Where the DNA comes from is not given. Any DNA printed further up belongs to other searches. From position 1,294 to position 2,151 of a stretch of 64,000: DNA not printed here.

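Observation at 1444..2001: Phage-encoded RF2-like protein that keeps the stop-codon decoding domain (SPY tripeptide) but has the entire GGQ peptidyl-tRNA hydrolysis domain and N-terminal domain 1 deleted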

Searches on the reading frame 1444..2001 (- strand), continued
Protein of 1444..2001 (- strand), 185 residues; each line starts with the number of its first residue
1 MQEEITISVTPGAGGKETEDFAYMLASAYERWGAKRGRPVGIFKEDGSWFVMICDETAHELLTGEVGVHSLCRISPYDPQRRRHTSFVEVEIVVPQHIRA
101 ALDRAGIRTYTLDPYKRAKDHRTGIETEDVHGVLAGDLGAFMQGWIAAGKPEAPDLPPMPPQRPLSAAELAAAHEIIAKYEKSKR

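Call 49: predict_structure(alignment_id=A2)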
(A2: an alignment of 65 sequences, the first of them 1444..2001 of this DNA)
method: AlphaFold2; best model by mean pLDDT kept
length: 185 residues; sequences in the alignment: 65
mean_pLDDT: 89.7   pTM: 0.81
mean pLDDT of the five models: 89.7, 88.8, 88.1, 88.0, 88.0
residues with pLDDT >= 90: 130; 70-90: 36; 50-70: 19; < 50: 0
segments of 3 or more residues with pLDDT < 50: none
pLDDT, mean of each block of 10 residues (from residue 1): 89 96 98 96 96 92 95 98 98 73 83 98 97 98 92 66 76 80 79
secondary structure, 60 per line:
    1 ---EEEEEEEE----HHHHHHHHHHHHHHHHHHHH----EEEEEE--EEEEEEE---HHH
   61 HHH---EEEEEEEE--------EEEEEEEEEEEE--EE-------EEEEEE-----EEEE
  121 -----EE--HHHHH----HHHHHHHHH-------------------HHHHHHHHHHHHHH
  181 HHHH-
elements in order: E4-11 H16-35 E40-45 E48-54 H58-63 E67-74 E83-94 E106-111 E117-120 H130-134 H139-147 H167-184

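Call 52: fold_search(model_id=the predicted structure, library=pdb)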
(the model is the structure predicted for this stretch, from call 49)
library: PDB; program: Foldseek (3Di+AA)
matches with E <= 10: 1082; with E <= 0.001: 54
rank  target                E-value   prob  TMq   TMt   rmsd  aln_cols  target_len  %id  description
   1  4v67_AX               7.9e-13  1.00  0.65  0.34   9.3       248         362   22  Crystal structure of a translation termination complex formed with release factor RF2. (released 2014-07-09)
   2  9fy1_8                8.9e-13  1.00  0.69  0.54  11.0       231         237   25  Structure of CliM-stalled Bacillus subtilis 70S ribosome with release factor bound in the A-site (released 2026-01-14)
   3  4v9n_AY               1.8e-12  1.00  0.66  0.35  11.0       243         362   23  Crystal structure of the 70S ribosome bound with the Q253P mutant of release factor RF2. (released 2014-07-09)
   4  5mdw_7                2.4e-12  1.00  0.70  0.39   6.3       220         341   26  Structure of ArfA(A18T) and RF2 bound to the 70S ribosome (pre-accommodated state) (released 2016-12-14)
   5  8p16_6                6.2e-12  1.00  0.69  0.36  11.7       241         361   25  E167K RF2 on E. coli 70S release complex with UGG (Structure I) (released 2024-05-22)
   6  6szs_z                7.0e-12  1.00  0.68  0.35  11.9       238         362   24  Release factor-dependent ribosome rescue by BrfA in the Gram-positive bacterium Bacillus subtilis (released 2019-12-04)
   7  4v5e_AY               1.2e-11  1.00  0.66  0.36  10.4       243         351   23  Insights into translational termination from the structure of RF2 bound to the ribosome (released 2014-07-09)
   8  4v5j_AY               1.2e-11  1.00  0.66  0.36  12.5       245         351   23  Structure of the 70S ribosome bound to Release factor 2 and a substrate analog provides insights into catalysis of pe (released 2014-07-09)
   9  9mtq_2w               1.3e-11  1.00  0.69  0.52   4.1       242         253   18  Crystal structure of the wild-type Thermus thermophilus 70S ribosome in complex with mRNA, A-site GGD-mutant Release  (released 2025-06-18)
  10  7o1c_B9               1.4e-11  1.00  0.66  0.36  11.6       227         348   25  Cryo-EM structure of an Escherichia coli TnaC(R23F)-ribosome-RF2 complex stalled in response to L-tryptophan (released 2021-09-01)
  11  7oj0_8                1.6e-11  1.00  0.69  0.37  11.2       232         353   25  Cryo-EM structure of 70S ribosome stalled with TnaC peptide and RF2 (released 2021-09-15)
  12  1gqe                  1.8e-11  1.00  0.69  0.36   5.3       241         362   24  Polypeptide Chain Release Factor 2 (RF2) from Escherichia coli (released 2002-04-04)
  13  2ihr                  2.8e-11  1.00  0.67  0.36   6.5       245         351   24  RF2 of Thermus thermophilus (released 2007-02-20)
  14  6ost_7                3.2e-11  1.00  0.67  0.36   5.1       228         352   24  RF2 pre-accommodated state bound Release complex 70S at 24ms (released 2019-06-19)
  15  5h5u_4                3.4e-11  1.00  0.68  0.36  15.5       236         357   25  Mechanistic insights into the alternative translation termination by ArfA and RF2 (released 2017-01-25)
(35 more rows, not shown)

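Call 53: fold_search(model_id=the predicted structure, library=viral)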
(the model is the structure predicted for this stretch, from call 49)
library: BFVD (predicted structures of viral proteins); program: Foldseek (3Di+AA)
matches with E <= 10: 880; with E <= 0.001: 0
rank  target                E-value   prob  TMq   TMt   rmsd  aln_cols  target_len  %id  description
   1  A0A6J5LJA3            1.7e-02  0.99  0.27  0.54   2.5        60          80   13  Uncharacterized protein [uncultured Caudovirales phage]
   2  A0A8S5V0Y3            3.4e-02  0.63  0.22  0.44   8.3        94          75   13  Uncharacterized protein [Siphoviridae sp. ct3r22]
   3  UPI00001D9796         3.6e-02  0.69  0.26  0.41   7.4       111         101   17  (no name look-up for this kind of identifier)
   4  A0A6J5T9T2            3.9e-02  0.99  0.34  0.38  12.7       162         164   18  PrfB Protein chain release factor B [uncultured Caudovirales phage]
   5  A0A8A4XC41            4.7e-02  0.72  0.21  0.18   4.4        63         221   17  Uncharacterized protein [Emberiza pusilla Chaphamaparvovirus]
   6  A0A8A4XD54            4.7e-02  0.41  0.27  0.24  15.0       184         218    9  Uncharacterized protein [Phoenicopteridae parvo-like hybrid virus]
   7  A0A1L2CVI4            5.3e-02  0.44  0.22  0.30   7.0        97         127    9  Uncharacterized protein [Pectobacterium phage vB_PcaM_CBB]
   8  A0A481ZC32            6.7e-02  0.77  0.22  0.34   4.4        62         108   18  Uncharacterized protein [Pithovirus LCPAC304]
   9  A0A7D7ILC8            6.7e-02  0.30  0.23  0.28  14.1       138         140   11  (no name in the UniProt tables at hand)
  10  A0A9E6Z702            7.1e-02  0.33  0.22  0.30   9.0       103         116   14  (no name in the UniProt tables at hand)
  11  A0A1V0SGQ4            8.5e-02  0.60  0.24  0.16   4.5        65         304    5  Translation initiation factor eIF-2 alpha subunit [Hokovirus HKV1]
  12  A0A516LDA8            9.7e-02  0.12  0.20  0.08  19.2       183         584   10  (no name in the UniProt tables at hand)
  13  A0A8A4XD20            1.2e-01  0.57  0.20  0.19   3.7        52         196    6  Uncharacterized protein [Grus japonensis Chaphamaparvovirus]
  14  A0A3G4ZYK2            1.2e-01  0.15  0.17  0.14  16.5       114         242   13  Uncharacterized protein [Gaeavirus sp.]
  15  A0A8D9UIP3            1.4e-01  0.07  0.13  0.10  13.3       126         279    6  M [Rhododendron delavayi virus 1]
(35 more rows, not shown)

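Call 54: search_protein_families(library=padloc, proteins=[window:1444-2001:-, P0003, P0039, P0046, P0048, P0075], max_evalue=0.01)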
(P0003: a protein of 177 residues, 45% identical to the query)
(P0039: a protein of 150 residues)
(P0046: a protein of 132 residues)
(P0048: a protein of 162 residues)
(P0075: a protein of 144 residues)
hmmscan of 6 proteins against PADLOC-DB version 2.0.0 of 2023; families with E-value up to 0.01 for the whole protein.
window:1444-2001:- (185 aa): 0 families

P0003 (177 aa): 0 families

P0039 (150 aa): 0 families

P0046 (132 aa): 0 families

P0048 (162 aa): 0 families

P0075 (144 aa): 0 families

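Call 79: search_dna_similar(query=P0042, collection=phages, mode=protein, max_evalue=0.001, max_rows=25)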
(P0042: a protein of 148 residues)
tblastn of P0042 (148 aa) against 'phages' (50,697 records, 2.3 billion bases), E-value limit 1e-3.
Records with a match: 71; places in all: 71; records where one place covers at least 80% of the query: 19.
Best place of each record, by identity: 60-80% 1; <60% 70.
By first word of the organism name: Bacteriophage 28; Prevotella 15; Listeria 13; Staphylococcus 4; Acinetobacter 4; Salmonella 3; Enterococcus 2; Escherichia 1; Pseudomonas 1.
By host as written in the record: - 32; Prevotella sp. 15; Listeria monocytogenes 13; Staphylococcus aureus 4; Enterococcus faecalis 2; Salmonella enterica subsp. enterica serovar Kentucky 2; Escherichia coli O157:H7 ATCC 43895 1; Homo sapiens 1; and 1 more.
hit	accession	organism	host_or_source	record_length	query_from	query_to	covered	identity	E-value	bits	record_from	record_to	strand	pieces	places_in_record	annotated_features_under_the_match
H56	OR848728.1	Listeria phage LM 4-14-1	Listeria monocytogenes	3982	2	144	95%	51.4%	3e-25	163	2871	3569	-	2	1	record has no annotation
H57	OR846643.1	Enterococcus phage Efs 1-1-1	Enterococcus faecalis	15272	2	144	89%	54.1%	7e-25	158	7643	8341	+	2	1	record has no annotation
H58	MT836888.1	Bacteriophage sp.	human fecal samples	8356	2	143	93%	51.1%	2e-23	148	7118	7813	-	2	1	record has no annotation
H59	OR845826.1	Escherichia phage ECO95 1-6-1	Escherichia coli O157:H7 ATCC 43895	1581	2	144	89%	53.3%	6e-23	145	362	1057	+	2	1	record has no annotation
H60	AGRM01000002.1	Salmonella enterica subsp. houtenae str. ATCC BAA-1581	Homo sapiens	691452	2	144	89%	53.3%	8e-23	145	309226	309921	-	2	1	peptide chain release factor 2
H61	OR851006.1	Salmonella phage S.Kent 1-2-1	Salmonella enterica subsp. enterica ...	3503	2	144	89%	53.3%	1e-22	145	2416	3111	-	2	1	record has no annotation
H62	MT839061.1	Bacteriophage sp.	human fecal samples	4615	2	143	85%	55.8%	6e-24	157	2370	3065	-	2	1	record has no annotation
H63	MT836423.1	Bacteriophage sp.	human fecal samples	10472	2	143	87%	53.8%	2e-24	155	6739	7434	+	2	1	record has no annotation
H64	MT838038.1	Bacteriophage sp.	human fecal samples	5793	2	143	87%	53.0%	3e-21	148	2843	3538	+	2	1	record has no annotation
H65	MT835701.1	Bacteriophage sp.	human fecal samples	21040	2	143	84%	55.1%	2e-24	158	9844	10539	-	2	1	record has no annotation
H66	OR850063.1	Staphylococcus phage SA 1298 Kay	Staphylococcus aureus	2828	7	144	93%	48.3%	4e-21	143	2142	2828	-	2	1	record has no annotation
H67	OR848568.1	Listeria phage LM 4-14-1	Listeria monocytogenes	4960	2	143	89%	50.0%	1e-21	148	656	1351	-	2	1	record has no annotation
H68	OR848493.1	Listeria phage LM 4-14-1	Listeria monocytogenes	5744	2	143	89%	50.0%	1e-21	148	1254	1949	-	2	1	record has no annotation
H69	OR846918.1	Listeria phage LM 4-11-1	Listeria monocytogenes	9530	2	143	89%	50.0%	1e-21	148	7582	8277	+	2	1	record has no annotation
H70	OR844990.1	Staphylococcus phage SA 1306 Kay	Staphylococcus aureus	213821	2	144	86%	51.1%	8e-22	146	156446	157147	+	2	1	record has no annotation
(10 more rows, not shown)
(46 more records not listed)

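Call 80: search_dna_similar(query=P0074, collection=phages, mode=protein, max_evalue=0.001, max_rows=25)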
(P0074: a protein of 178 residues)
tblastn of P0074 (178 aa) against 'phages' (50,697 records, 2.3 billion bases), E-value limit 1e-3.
Records with a match: 72; places in all: 72; records where one place covers at least 80% of the query: 25.
Best place of each record, by identity: 60-80% 11; <60% 61.
By first word of the organism name: Bacteriophage 29; Prevotella 15; Listeria 13; Acinetobacter 4; Staphylococcus 4; Salmonella 3; Enterococcus 2; Escherichia 1; Pseudomonas 1.
By host as written in the record: - 33; Prevotella sp. 15; Listeria monocytogenes 13; Staphylococcus aureus 4; Salmonella enterica subsp. enterica serovar Kentucky 2; Enterococcus faecalis 2; Escherichia coli O157:H7 ATCC 43895 1; Homo sapiens 1; and 1 more.
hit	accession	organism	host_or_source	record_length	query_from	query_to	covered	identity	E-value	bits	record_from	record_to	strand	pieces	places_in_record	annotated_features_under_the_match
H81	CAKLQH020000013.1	Acinetobacter phage MD-2021a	not known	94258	12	176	93%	62.4%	2e-41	220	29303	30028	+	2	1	prfB: peptide chain release factor 2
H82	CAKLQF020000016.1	Acinetobacter phage MD-2021a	not known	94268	12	176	93%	62.4%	2e-41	220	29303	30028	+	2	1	prfB: peptide chain release factor 2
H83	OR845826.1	Escherichia phage ECO95 1-6-1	Escherichia coli O157:H7 ATCC 43895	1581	12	172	85%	65.1%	8e-43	218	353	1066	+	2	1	record has no annotation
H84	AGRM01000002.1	Salmonella enterica subsp. houtenae str. ATCC BAA-1581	Homo sapiens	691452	12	172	85%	65.1%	9e-42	218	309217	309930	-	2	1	peptide chain release factor 2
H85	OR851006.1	Salmonella phage S.Kent 1-2-1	Salmonella enterica subsp. enterica ...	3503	12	172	85%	65.1%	2e-41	216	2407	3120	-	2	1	record has no annotation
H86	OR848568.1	Listeria phage LM 4-14-1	Listeria monocytogenes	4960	7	177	92%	59.1%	9e-38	221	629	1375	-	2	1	record has no annotation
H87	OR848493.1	Listeria phage LM 4-14-1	Listeria monocytogenes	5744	7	177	92%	58.5%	9e-38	219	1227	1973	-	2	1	record has no annotation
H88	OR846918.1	Listeria phage LM 4-11-1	Listeria monocytogenes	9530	7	177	92%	58.5%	9e-38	219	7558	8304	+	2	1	record has no annotation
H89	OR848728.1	Listeria phage LM 4-14-1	Listeria monocytogenes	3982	12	176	93%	57.8%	2e-38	219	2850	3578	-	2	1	record has no annotation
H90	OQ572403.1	Pseudomonas phage Y1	Pseudomonas aeruginosa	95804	12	176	89%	58.5%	2e-36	203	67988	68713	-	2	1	record has no annotation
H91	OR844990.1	Staphylococcus phage SA 1306 Kay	Staphylococcus aureus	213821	12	176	87%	59.1%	1e-36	206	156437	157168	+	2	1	record has no annotation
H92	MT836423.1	Bacteriophage sp.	human fecal samples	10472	12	172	90%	56.4%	3e-38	209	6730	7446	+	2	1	record has no annotation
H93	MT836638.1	Bacteriophage sp.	human fecal samples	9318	7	174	94%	53.7%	7e-40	198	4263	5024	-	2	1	record has no annotation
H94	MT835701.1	Bacteriophage sp.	human fecal samples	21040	12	168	83%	60.1%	4e-34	204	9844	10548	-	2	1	record has no annotation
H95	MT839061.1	Bacteriophage sp.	human fecal samples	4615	12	172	85%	58.6%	1e-33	199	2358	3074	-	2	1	record has no annotation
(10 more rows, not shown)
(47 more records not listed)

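Call 82: find_encoding_contigs(protein=P0050, flank=9000, max_places=1)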
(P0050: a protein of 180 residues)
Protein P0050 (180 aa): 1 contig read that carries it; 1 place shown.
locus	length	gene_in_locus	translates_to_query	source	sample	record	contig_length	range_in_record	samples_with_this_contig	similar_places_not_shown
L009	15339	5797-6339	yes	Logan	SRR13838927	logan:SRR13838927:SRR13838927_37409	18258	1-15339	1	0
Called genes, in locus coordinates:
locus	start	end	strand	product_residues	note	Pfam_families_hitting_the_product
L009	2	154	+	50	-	?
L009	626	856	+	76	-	-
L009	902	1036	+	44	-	-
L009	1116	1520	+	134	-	-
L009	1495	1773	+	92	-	-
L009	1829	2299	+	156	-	-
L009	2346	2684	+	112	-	-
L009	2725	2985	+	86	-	-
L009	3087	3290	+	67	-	-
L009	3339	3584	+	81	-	-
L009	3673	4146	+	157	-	-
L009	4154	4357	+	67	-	-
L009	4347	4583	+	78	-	-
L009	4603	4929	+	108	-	-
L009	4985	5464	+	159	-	-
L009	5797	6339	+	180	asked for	PF03462:PCRF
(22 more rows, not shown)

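Call 83: find_encoding_contigs(protein=P0068, flank=9000, max_places=1)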
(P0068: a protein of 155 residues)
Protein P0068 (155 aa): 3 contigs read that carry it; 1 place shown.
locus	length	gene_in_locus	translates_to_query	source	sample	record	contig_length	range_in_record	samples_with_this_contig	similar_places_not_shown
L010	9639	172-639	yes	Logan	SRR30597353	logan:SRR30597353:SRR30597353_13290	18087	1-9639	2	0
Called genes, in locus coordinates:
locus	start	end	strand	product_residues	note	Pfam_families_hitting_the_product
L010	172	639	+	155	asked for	PF03462:PCRF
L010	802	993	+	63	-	-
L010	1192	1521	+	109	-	-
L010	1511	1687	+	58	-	-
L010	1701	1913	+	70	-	-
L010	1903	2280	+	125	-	PF20274:cREC_REC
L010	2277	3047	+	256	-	PF00149:Metallophos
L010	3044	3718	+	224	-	PF02511:Thy1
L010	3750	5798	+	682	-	-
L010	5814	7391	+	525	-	PF13191:AAA_16 (faint)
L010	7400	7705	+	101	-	-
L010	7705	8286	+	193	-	-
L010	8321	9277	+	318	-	-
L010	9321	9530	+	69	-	-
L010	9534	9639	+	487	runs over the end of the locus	PF00004:AAA (faint)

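Call 84: find_encoding_contigs(protein=P0080, flank=9000, max_places=1)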
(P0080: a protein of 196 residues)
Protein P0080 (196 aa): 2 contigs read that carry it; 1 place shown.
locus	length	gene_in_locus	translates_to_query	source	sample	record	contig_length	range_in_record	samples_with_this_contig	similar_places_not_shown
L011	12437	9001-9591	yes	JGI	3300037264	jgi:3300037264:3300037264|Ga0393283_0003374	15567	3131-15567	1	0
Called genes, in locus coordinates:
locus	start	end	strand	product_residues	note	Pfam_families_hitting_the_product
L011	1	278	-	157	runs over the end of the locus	PF00583:Acetyltransf_1 (weak), PF13508:Acetyltransf_7 (weak)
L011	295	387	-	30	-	-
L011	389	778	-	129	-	-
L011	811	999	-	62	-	-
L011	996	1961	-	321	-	-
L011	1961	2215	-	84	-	-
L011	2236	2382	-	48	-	-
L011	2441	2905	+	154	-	-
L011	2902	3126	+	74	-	PF02467:Whib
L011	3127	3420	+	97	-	-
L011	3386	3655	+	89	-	-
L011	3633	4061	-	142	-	-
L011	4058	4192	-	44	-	-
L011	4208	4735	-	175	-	-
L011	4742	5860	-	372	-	-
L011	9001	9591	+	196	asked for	PF03462:PCRF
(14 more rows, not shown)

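Call 85: find_related_loci(query=P0074, collection=viral_contigs, flank=5000)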
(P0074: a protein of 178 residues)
Query P0074 (178 aa) in viral_contigs; peptide patterns used: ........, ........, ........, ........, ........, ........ (x = any residue, [..] = any of these).
6 stretches matched a pattern; 1 encode a relative of the query (tblastn E <= 1e-3); 1 distinct loci.
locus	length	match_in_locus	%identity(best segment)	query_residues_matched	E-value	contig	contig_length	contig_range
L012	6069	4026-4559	99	1-178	4e-121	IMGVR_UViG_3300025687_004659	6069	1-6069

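Call 86: find_related_loci(query=window:1444-2001:-, collection=viral_contigs, flank=5000)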
Query window:1444-2001:- (185 aa) in viral_contigs; peptide patterns used: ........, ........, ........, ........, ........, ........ (x = any residue, [..] = any of these).
2 stretches matched a pattern, but none encodes a relative of the query by tblastn (E <= 1e-3).

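Call 96: search_solved_structures(query=P0074, max_evalue=1e-10, show_alignments=1)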
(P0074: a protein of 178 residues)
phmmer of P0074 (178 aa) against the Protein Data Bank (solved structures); distinct sequences matched with E-value up to 1e-10: 39.
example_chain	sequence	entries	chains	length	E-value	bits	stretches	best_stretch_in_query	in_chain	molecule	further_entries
1gqe_A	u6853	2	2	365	1e-59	204.8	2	12-117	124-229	RELEASE FACTOR 2 | peptide chain release factor RF-2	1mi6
5czp_QY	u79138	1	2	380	1.1e-59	204.6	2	12-117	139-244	Peptide chain release factor 2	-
6ost_7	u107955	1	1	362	1.2e-59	204.5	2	12-117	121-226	Peptide chain release factor 2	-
1ml5_Z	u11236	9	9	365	1.3e-59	204.5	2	12-117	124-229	Peptide chain release factor 2 | Peptide chain release factor RF2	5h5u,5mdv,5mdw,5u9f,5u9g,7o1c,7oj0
6ogf_8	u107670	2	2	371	1.3e-59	204.4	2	12-117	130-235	Peptide chain release factor 2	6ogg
6og7_8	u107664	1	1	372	1.3e-59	204.4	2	12-117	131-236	Peptide chain release factor RF2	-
5dfe_QY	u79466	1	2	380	1.4e-59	204.3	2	12-117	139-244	Peptide chain release factor 2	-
5u4i_v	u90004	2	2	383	1.5e-59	204.3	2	12-117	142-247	Peptide chain release factor 2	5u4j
6c4h_v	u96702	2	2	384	1.5e-59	204.3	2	12-117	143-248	Peptide chain release factor RF2 | Peptide chain release factor 2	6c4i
5mgp_z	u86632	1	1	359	1.6e-59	204.1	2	12-117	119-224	Peptide chain release factor 2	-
6ot3_A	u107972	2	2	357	1.9e-59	203.9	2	12-117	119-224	Peptide chain release factor 2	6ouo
8p16_6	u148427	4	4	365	4.1e-59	202.8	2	12-117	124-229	Peptide chain release factor RF2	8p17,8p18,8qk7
6szs_z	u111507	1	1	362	5.2e-58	199.2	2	10-117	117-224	Peptide chain release factor 2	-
9fy1_8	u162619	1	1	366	5.6e-58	199.1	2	10-117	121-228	Peptide chain release factor 2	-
4v5e_AY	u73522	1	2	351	6.6e-41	143.5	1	16-116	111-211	PEPTIDE CHAIN RELEASE FACTOR 2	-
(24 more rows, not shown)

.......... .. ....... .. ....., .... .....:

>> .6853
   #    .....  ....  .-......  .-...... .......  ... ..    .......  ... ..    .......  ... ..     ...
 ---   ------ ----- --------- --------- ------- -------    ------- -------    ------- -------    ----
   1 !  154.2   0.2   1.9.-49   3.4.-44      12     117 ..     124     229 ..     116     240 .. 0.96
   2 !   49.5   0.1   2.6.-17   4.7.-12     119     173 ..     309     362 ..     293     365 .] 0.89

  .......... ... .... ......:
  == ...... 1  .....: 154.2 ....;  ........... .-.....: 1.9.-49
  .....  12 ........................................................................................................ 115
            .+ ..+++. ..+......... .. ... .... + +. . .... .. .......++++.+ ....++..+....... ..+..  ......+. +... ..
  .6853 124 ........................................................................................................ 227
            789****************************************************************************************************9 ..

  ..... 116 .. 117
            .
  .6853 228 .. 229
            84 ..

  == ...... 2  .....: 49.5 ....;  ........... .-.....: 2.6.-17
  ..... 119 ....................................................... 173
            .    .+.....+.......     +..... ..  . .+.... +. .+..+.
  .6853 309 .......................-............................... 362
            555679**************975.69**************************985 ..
